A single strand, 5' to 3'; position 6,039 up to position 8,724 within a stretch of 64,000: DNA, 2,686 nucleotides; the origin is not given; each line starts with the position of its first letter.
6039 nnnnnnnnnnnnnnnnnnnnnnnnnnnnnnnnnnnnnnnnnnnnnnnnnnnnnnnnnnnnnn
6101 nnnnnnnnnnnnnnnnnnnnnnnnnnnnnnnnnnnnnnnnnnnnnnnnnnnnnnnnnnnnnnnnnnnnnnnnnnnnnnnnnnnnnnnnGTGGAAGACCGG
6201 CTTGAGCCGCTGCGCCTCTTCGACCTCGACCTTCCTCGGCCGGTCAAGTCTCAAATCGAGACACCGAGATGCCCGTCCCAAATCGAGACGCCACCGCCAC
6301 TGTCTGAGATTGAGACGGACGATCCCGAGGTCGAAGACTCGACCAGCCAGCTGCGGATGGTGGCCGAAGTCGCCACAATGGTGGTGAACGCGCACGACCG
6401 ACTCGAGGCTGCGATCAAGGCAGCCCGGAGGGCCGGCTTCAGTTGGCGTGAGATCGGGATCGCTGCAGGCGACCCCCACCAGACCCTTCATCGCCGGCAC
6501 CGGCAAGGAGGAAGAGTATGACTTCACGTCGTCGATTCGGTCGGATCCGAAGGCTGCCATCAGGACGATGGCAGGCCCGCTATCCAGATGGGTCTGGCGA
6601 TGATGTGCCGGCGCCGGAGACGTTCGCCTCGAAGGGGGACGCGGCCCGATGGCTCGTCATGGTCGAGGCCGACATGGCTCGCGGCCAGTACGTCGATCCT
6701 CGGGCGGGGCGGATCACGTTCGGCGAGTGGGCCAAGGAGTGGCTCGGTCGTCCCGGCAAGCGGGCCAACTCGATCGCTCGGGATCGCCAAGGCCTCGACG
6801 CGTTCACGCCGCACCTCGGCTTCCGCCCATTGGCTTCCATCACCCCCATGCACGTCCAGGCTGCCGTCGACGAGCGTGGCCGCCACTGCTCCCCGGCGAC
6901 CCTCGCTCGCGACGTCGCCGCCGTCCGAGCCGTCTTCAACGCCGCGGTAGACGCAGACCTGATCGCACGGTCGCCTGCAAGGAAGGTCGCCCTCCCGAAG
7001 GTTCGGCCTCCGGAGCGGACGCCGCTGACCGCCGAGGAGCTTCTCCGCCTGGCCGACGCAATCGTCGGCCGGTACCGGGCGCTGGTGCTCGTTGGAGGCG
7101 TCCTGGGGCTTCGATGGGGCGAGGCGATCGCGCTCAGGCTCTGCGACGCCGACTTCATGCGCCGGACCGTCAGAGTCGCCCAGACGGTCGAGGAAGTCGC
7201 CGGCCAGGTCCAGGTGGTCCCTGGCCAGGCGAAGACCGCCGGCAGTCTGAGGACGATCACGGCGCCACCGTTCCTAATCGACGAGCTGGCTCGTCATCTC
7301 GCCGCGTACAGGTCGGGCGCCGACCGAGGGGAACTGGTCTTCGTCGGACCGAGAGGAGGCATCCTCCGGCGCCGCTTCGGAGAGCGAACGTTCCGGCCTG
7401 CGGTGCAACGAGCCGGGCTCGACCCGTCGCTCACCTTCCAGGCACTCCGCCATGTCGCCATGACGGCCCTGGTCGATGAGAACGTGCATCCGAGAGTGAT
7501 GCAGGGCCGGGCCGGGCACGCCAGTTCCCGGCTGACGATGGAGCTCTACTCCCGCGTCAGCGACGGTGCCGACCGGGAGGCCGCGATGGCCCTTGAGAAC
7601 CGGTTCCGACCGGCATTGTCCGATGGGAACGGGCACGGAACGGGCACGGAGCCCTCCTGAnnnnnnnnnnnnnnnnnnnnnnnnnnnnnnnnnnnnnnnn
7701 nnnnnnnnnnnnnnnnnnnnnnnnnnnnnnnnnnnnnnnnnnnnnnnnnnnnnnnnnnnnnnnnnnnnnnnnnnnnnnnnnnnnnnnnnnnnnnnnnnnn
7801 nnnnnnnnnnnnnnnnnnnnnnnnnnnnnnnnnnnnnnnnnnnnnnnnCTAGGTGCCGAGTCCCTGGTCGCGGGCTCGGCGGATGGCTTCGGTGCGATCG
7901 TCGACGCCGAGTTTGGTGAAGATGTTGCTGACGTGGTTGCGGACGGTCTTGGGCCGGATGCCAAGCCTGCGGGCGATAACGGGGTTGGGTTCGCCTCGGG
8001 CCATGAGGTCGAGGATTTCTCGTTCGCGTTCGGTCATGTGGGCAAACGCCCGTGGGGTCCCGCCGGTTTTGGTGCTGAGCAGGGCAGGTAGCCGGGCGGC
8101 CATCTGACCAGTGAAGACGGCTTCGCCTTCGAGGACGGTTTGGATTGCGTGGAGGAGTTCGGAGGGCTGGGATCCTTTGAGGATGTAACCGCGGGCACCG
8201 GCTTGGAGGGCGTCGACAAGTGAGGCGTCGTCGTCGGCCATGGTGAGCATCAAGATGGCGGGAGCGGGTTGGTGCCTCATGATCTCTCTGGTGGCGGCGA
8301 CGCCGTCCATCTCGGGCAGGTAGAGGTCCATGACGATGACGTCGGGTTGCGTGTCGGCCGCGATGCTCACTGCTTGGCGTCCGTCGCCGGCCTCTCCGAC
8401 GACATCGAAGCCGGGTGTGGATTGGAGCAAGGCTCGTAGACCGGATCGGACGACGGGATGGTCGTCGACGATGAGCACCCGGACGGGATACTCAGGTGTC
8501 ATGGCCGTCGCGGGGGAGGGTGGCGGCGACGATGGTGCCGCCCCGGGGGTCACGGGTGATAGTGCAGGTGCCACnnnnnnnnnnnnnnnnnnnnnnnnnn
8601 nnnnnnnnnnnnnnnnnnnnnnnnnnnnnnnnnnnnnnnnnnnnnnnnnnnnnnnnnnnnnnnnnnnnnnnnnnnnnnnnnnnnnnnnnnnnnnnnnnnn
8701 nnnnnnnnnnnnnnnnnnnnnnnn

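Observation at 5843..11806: Duplicated xis module as ~360-bp direct repeats bracketing an integrase, a two-component system and a secreted-protein cassette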

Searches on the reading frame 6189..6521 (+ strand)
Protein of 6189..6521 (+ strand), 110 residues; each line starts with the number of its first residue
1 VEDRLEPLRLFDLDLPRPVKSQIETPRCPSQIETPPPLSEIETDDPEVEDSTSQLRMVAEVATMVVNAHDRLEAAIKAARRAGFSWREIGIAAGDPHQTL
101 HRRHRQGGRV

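Call 45: search_protein_families(library=pfam, proteins=[window:6189-6521:+], max_evalue=1)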
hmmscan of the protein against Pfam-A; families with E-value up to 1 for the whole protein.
window:6189-6521:+ (110 aa): 0 families
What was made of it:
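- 6189..6521 (+): orf110: small conserved gene that overlaps the xis stop by 17 nt and the int start by 4 nt. Its C-terminal part is a RelI/ClpC2-type HTH. No Pfam family (call 45).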

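Call 46: search_protein_families(library=phrogs, proteins=[window:6189-6521:+], max_evalue=0.001)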
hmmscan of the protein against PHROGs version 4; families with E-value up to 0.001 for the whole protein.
window:6189-6521:+ (110 aa): 0 families

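Call 69: search_solved_structures(query=A7, max_evalue=5)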
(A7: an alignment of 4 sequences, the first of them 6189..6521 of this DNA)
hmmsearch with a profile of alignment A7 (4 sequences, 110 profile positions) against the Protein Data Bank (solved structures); distinct sequences matched with E-value up to 5: 2.
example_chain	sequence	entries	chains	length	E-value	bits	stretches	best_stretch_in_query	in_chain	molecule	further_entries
9sdc_A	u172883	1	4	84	4.4e-09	39.7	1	37-103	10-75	RelI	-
8ada_A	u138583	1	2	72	1.4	12.4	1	70-95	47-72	Uncharacterized protein Rv2667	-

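Call 72: search_solved_structures(query=A7, max_evalue=0.001, show_alignments=1)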
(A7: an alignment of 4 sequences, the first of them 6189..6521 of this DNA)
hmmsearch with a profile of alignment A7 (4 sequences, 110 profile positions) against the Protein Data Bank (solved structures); distinct sequences matched with E-value up to 0.001: 1.
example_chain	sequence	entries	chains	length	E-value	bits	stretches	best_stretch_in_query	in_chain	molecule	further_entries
9sdc_A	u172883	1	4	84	4.4e-09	39.7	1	37-103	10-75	RelI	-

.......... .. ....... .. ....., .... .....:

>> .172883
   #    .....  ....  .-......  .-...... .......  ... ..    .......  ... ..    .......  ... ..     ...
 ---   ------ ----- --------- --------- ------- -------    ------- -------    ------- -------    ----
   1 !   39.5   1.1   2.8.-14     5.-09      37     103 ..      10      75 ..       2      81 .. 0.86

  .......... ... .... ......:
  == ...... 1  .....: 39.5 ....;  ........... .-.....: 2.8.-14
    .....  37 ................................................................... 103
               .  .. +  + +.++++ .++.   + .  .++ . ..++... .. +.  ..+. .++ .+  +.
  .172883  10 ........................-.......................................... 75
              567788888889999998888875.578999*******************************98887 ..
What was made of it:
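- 6189..6521 (+): PDB 9sdc RelI, E 4e-9 (calls 69, 72).
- On RelS-RelI toxin-antitoxin (orf110): orf110 matches RelI (calls 69, 72).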

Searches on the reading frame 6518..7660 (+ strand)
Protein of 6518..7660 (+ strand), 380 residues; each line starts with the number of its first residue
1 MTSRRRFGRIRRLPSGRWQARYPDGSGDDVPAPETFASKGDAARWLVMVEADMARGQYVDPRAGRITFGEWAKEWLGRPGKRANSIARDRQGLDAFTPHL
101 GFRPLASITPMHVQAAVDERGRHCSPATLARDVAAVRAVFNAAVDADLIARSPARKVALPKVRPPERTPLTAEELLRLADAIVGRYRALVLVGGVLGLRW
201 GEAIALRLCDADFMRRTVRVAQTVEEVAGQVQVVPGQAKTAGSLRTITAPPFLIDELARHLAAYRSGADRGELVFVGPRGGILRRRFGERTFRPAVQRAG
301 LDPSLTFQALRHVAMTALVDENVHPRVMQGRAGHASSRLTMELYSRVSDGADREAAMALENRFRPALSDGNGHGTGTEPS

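Call 7: search_protein_families(library=pfam, proteins=[window:6518-7660:+], max_evalue=0.01)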
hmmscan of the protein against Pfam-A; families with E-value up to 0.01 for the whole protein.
window:6518-7660:+ (380 aa): 3 families
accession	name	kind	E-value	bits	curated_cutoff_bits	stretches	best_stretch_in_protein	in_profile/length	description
PF00589.27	Phage_integrase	-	2.5e-15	57.1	27.1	1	170-348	3-169/172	Phage integrase family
PF22022.2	Phage_int_M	-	1.3e-05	25.8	27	1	68-157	1-93/96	Phage integrase central domain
PF02899.23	Phage_int_SAM_1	-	8.5e-05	23.2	22.3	1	90-145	23-81/83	Phage integrase, N-terminal SAM-like domain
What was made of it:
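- Checked: int, 6518-7660, Phage_integrase (call 7).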

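Call 9: find_encoding_contigs(protein=window:6518-7660:+, flank=10000, max_places=10)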
Protein window:6518-7660:+ (380 aa): no gene with exactly this product is on record in the collection.

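Call 46: search_protein_families(library=phrogs, proteins=[window:6518-7660:+], max_evalue=0.001)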
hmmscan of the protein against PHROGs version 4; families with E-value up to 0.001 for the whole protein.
window:6518-7660:+ (380 aa): 3 families
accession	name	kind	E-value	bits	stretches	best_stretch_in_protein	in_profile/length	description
phrog_1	-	integration and excision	1.3e-59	204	1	10-364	116-452/611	integrase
phrog_216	-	integration and excision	2.7e-22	80.2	1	133-365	19-242/301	integrase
phrog_7685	-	integration and excision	1.5e-08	35.5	1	255-362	135-238/240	integrase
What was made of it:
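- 6518..7660 (+): int: tyrosine recombinase, 380 aa. Pfam Phage_integrase, Phage_int_M and SAM_1 (call 7). phrog_1, E 1e-59 (call 46).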

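Call 80: search_dna_similar(query=window:6518-7660:+, collection=phages, mode=protein, max_rows=8)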
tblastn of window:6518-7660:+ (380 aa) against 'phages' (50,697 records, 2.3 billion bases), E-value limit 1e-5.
Records with a match: 284; places in all: 284; records where one place covers at least 80% of the query: 212.
Best place of each record, by identity: <60% 284.
By first word of the organism name: Mycobacterium 245; Gordonia 7; Streptomyces 5; Bacteriophage 4; Bacillus 4; Fromanvirus 3; Thermus 2; Micromonospora 2; Arthrobacter 2; Rhodococcus 2; and 7 more.
By host as written in the record: Mycobacterium smegmatis mc2 155 170; Mycobacterium smegmatis mc#155 40; - 11; Mycobacterium smegmatis mc2155 10; Gordonia terrae 3612 5; Mycobacterium smegmatis 3; Mycobacterium smegmatic mc2 155 3; Streptomyces lividans JI 1326 3; and 31 more.
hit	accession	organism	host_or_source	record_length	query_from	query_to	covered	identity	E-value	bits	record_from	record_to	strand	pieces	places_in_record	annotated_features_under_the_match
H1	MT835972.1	Bacteriophage sp.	human fecal samples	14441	3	366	96%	32.1%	1e-14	82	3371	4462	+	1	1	record has no annotation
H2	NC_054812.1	Mycobacterium phage JoshKayV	Mycobacterium smegmatis mc2 155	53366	1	380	100%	28.2%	1e-6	56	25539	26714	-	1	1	35: tyrosine-type recombinase/integrase | 34: hypothetical protein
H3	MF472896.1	Mycobacterium phage JoshKayV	Mycobacterium smegmatis mc2 155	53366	1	380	100%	28.2%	1e-6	56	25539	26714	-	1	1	35: integrase | 34: hypothetical protein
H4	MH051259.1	Mycobacterium phage TNguyen7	Mycobacterium smegmatis mc2 155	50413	3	362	95%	28.7%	5e-6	55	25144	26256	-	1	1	33: integrase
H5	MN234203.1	Mycobacterium phage SemperFi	Mycobacterium smegmatis mc#155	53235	1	372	98%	27.7%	4e-7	58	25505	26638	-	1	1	35: tyrosine integrase | 34: hypothetical protein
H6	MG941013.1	Actinomyces phage xhp1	Actinomyces odontolyticus subsp. ...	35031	1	358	94%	28.6%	2e-13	78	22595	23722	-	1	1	site-specific integrase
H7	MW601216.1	Mycobacterium phage TarsusIV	Mycobacterium smegmatis mc2 155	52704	3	356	93%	28.6%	9e-8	60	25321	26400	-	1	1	33: tyrosine integrase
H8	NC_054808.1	Mycobacterium phage Centaur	Mycobacterium smegmatis mc2 155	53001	3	356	93%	28.5%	4e-8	61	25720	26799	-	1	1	35: tyrosine-type recombinase/integrase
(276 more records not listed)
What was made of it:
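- Closest known: Mycobacteriophage and actinophage tyrosine integrase plus HTH_17 Xis cassettes. Same: There are 284 phage records with weak Int matches, mostly Mycobacterium phages (call 80).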

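Call 81: search_dna_similar(query=window:6518-7660:+, collection=plasmids, mode=protein, max_rows=8)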
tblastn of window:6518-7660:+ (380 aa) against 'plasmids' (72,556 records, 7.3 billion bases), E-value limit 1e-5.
Records with a match: 39; places in all: 40; records where one place covers at least 80% of the query: 33.
Best place of each record, by identity: <60% 39.
By first word of the organism name: Bacillus 24; Streptomyces 3; Clostridioides 2; Micromonospora 1; Paenarthrobacter 1; Nocardia 1; Tsukamurella 1; Rhodococcus 1; Deinococcus 1; Klebsiella 1; and 3 more.
By predicted mobility (MOB-suite, as given by PLSDB): non-mobilizable 33; mobilizable 4; conjugative 2.
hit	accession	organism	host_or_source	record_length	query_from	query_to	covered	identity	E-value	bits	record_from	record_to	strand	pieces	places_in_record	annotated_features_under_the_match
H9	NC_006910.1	Micromonospora rosaria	-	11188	1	361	95%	34.6%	7e-24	110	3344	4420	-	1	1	site-specific integrase | excisionase family DNA-binding protein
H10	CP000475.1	Paenarthrobacter aurescens TC1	-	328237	1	360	95%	33.2%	5e-24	111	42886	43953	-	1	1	Integrase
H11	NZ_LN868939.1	Nocardia farcinica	not known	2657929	1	361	95%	32.8%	4e-21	102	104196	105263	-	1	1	none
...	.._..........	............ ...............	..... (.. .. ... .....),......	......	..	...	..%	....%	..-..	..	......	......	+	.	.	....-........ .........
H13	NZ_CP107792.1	Streptomyces sp. NBC_00562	-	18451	17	355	89%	29.1%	1e-14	83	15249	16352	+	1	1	site-specific integrase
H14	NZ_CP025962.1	Rhodococcus qingshengii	cell culture,soil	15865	2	345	91%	26.8%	1e-10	71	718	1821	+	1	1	site-specific integrase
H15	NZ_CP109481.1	Streptomyces sp. NBC_01450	-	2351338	4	277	72%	32.6%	3e-10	70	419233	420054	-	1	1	none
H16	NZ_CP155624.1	Bacillus paramobilis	Canis lupus familiaris,adipose,leg wound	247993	36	360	86%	26.5%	1e-12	77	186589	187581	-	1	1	site-specific integrase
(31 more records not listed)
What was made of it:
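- Closest known: pSAM2/pMR2-type actinomycete integrative elements. Same: The Int of NC_006910.1 is 34.6% identical over 95% of the length, and an 'excisionase family DNA-binding protein' is annotated beside it (call 81).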

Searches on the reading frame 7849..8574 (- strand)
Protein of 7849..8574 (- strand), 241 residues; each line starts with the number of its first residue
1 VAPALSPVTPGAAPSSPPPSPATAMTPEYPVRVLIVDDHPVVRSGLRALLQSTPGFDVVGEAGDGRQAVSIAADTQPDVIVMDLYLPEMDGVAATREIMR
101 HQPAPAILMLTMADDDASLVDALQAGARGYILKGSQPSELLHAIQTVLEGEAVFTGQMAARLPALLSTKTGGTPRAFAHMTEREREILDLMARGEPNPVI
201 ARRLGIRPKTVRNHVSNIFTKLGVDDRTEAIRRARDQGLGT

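Call 7: search_protein_families(library=pfam, proteins=[window:7849-8574:-], max_evalue=0.01)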
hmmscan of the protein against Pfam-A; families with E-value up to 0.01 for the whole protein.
window:7849-8574:- (241 aa): 7 families
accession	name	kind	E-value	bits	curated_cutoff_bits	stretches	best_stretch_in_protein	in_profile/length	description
PF00072.30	Response_reg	-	5.7e-31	107.4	30.2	1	33-145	1-111/111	Response regulator receiver domain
PF00196.25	GerE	-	4e-18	65.2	23.5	1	180-234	3-57/57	Bacterial regulatory proteins, luxR family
PF08281.18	Sigma70_r4_2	-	7.6e-06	25.9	25.7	1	175-221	6-53/54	Sigma-70, region 4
PF13936.12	HTH_38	-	1.1e-05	25.5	27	1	179-215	4-41/44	Helix-turn-helix domain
PF13551.12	HTH_29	-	0.00067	20.1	28.1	1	186-215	3-33/64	Winged helix-turn helix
PF13384.12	HTH_23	-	0.001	19.2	24.6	1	185-215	8-38/50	Homeodomain-like domain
PF13518.12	HTH_28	-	0.0036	17.8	25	1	186-216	4-34/52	Helix-turn-helix domain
